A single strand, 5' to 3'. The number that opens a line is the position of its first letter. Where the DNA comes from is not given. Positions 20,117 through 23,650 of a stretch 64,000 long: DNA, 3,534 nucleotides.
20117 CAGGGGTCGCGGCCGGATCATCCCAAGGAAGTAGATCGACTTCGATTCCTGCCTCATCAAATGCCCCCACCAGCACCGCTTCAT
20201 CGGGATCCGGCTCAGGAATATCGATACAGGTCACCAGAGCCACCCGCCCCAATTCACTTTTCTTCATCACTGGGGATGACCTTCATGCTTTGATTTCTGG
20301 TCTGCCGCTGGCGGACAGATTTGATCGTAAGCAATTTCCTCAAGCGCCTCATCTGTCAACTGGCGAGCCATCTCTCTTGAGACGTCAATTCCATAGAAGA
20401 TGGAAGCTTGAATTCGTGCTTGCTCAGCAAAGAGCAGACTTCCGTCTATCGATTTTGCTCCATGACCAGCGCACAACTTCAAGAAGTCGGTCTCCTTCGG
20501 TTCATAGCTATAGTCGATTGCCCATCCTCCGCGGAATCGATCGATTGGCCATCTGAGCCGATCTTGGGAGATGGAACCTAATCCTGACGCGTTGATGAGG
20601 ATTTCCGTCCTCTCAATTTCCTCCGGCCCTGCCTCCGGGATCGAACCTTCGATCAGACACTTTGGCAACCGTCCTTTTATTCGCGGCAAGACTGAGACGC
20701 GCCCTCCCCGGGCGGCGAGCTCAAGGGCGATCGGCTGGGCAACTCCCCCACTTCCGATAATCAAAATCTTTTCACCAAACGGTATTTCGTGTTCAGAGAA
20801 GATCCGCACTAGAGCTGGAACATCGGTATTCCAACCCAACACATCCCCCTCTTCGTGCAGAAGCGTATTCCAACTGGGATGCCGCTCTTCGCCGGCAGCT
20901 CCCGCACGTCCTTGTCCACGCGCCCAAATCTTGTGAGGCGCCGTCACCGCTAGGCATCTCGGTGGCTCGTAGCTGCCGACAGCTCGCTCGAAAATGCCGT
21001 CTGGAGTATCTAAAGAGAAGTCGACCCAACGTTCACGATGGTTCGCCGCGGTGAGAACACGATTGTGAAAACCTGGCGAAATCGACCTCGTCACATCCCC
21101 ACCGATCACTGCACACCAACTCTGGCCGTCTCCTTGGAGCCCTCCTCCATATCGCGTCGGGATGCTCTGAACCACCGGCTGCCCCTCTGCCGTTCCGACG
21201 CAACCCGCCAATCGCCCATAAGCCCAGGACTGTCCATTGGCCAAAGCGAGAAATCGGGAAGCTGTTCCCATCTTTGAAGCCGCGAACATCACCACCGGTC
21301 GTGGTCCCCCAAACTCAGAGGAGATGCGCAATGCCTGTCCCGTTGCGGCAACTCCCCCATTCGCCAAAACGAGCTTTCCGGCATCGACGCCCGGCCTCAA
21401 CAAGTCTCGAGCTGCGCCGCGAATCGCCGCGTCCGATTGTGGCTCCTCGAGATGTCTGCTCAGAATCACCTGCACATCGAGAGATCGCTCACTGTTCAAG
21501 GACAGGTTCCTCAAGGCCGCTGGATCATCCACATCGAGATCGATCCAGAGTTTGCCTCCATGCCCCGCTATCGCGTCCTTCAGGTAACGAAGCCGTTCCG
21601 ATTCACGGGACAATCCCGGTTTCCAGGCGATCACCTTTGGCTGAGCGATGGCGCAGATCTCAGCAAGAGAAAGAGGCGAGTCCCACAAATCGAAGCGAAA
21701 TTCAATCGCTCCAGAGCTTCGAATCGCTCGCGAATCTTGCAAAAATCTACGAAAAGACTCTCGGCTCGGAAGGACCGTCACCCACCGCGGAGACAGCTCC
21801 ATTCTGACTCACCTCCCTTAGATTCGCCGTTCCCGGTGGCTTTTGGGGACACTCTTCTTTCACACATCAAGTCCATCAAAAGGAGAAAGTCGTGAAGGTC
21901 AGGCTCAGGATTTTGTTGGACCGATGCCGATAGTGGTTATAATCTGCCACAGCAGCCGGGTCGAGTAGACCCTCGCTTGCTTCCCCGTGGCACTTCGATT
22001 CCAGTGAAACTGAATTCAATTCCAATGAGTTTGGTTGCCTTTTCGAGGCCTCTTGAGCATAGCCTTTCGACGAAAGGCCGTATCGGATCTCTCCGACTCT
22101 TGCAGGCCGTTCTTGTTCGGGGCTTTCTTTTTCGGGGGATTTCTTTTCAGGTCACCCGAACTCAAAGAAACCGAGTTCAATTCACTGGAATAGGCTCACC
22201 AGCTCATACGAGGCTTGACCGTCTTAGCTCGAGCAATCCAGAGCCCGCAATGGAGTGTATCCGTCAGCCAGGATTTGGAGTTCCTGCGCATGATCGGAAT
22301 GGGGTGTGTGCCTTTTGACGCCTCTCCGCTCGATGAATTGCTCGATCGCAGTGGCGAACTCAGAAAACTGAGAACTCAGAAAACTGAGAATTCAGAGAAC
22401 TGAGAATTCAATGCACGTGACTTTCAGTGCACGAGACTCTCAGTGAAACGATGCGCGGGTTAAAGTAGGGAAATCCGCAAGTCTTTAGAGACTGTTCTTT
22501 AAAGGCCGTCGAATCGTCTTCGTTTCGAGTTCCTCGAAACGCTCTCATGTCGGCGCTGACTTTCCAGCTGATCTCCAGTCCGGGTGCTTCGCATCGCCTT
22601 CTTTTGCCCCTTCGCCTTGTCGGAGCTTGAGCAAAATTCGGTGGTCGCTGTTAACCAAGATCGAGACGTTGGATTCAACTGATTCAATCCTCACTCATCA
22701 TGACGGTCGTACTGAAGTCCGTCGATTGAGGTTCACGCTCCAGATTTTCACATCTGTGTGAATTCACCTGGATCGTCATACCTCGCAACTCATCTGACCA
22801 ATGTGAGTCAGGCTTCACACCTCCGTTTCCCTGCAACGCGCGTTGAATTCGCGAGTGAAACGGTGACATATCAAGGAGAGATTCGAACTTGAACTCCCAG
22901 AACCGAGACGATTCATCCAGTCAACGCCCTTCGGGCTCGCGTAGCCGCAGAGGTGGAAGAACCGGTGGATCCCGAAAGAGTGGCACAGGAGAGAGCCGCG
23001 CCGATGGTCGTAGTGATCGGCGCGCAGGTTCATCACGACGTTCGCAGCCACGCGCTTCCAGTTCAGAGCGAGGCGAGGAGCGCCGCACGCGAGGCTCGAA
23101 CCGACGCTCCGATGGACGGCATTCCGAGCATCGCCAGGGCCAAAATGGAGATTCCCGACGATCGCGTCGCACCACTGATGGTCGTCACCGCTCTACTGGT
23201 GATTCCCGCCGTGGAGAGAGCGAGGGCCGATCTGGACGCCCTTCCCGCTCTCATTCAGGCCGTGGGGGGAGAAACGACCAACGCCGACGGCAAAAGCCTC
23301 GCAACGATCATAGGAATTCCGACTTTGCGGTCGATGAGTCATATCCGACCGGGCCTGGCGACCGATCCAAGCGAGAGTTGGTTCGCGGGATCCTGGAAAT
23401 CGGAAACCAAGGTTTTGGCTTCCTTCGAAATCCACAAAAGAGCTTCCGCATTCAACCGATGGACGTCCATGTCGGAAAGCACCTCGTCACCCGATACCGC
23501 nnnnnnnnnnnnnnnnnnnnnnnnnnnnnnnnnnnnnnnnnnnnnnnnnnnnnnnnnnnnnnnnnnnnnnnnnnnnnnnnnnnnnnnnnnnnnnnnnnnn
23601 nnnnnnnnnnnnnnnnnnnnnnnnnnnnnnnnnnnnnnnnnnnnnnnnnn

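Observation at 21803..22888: Structured ~1-kb rho leader: σ70-like promoter, long-range 10-bp inverted repeat, and 6×16-nt tandem repeats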

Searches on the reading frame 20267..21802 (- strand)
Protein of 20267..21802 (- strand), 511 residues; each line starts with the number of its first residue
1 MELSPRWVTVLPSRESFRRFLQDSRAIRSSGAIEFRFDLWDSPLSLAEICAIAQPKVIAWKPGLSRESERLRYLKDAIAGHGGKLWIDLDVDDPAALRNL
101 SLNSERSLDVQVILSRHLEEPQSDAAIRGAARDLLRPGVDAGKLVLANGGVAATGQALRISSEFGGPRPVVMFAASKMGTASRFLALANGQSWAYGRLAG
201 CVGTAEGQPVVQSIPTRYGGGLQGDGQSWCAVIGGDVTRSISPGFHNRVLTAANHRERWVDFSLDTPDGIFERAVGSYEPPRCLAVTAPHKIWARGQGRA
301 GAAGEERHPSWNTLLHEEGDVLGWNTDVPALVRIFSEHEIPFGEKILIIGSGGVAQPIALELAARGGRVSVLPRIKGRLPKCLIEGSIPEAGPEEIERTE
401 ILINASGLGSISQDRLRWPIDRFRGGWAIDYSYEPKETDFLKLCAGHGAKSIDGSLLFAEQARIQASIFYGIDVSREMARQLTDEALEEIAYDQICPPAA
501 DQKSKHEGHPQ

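Call 11: search_protein_families(library=pfam, proteins=[window:20267-21802:-], max_evalue=0.01)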
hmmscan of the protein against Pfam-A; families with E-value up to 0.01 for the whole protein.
window:20267-21802:- (511 aa): 2 families
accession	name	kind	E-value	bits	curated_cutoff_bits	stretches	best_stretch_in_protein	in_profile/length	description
PF01487.21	DHquinase_I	-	9.3e-07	29.6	22.2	1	60-214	67-226/230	Type I 3-dehydroquinase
PF08501.16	Shikimate_dh_N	-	0.0024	18.5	27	1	232-291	1-60/83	Shikimate dehydrogenase substrate binding domain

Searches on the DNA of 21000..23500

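Call 6: search_rna_families(source=window, start=21000, end=23500, threshold=evalue, max_evalue=10)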
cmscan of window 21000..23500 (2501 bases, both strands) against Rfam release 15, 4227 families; matches with E-value up to 10: 3.
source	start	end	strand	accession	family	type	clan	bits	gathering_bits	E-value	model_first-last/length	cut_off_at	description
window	22384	22441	-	RF03724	mir-1013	Gene; miRNA;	-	21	60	0.93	1-61/61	no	mir-1013 microRNA precursor family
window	22295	22338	+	RF03493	mir-1281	Gene; miRNA;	-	19.4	70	6.5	1-54/54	no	mir-1281 microRNA precursor family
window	23376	23407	+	RF01371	CRISPR-DR58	Gene; CRISPR;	-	17.5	38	6.3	1-37/37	no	CRISPR RNA direct repeat element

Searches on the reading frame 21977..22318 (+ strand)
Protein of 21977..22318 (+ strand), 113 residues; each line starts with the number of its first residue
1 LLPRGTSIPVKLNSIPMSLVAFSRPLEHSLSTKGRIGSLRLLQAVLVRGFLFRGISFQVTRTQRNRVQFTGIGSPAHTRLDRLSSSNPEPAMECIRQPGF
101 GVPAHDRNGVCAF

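Call 11: search_protein_families(library=pfam, proteins=[window:21977-22318:+], max_evalue=0.01)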
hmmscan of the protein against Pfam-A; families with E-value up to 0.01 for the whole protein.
window:21977-22318:+ (113 aa): 0 families
